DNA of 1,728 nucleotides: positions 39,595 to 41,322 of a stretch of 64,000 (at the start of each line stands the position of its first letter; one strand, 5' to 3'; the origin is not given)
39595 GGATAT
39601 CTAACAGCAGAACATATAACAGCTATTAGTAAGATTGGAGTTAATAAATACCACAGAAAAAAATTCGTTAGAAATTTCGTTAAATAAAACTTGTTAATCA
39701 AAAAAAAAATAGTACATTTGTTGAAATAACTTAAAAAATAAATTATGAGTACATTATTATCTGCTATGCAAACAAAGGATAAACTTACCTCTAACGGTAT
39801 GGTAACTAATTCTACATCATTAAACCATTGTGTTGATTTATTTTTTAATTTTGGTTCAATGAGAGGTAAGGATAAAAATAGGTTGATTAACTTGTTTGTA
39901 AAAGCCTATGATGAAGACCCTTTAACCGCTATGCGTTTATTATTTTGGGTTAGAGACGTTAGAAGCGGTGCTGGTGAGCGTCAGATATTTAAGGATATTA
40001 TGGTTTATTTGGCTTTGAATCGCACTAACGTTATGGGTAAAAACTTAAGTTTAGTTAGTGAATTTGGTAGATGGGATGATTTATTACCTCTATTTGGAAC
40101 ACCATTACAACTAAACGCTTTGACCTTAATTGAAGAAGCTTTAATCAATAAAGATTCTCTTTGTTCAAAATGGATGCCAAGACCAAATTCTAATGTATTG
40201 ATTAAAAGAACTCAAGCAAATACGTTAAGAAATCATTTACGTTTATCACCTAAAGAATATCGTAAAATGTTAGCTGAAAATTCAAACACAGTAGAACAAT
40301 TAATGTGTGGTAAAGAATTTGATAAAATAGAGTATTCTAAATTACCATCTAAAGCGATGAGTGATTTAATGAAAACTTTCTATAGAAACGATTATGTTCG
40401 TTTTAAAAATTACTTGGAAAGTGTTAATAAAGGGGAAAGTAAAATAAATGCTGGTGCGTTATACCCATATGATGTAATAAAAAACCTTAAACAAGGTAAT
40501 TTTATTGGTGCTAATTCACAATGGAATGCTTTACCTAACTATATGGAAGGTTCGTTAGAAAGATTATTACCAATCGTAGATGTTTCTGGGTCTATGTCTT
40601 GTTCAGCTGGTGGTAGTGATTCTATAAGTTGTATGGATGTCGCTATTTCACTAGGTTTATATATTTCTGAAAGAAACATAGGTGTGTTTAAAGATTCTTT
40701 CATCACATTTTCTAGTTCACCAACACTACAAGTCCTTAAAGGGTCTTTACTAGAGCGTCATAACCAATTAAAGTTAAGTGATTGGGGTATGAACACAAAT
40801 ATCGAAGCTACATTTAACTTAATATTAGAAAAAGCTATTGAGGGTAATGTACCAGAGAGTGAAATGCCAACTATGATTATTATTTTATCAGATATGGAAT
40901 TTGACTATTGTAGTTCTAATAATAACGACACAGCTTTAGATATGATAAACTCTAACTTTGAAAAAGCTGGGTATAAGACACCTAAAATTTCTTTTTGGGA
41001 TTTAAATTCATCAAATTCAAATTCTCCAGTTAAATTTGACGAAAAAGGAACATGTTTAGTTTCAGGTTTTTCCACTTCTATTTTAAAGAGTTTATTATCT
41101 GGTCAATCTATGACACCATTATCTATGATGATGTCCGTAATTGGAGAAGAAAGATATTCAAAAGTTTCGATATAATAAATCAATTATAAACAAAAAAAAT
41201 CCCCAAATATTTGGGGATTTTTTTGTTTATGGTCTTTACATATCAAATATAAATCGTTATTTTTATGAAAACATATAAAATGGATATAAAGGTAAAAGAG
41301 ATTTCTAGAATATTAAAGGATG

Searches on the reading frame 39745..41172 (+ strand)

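Call 47: search_protein_families(library=phrogs, proteins=[window:39745-41172:+], max_evalue=0.00001)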
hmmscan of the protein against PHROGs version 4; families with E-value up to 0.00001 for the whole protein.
window:39745-41172:+ (476 aa): 2 families
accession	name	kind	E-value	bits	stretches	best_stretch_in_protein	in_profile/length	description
phrog_850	-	DNA, RNA and nucleotide metabolism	1e-149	500.4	1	1-472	1-475/476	RNA-binding protein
phrog_12912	-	unknown function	1.2e-12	49.2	1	40-212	14-180/211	-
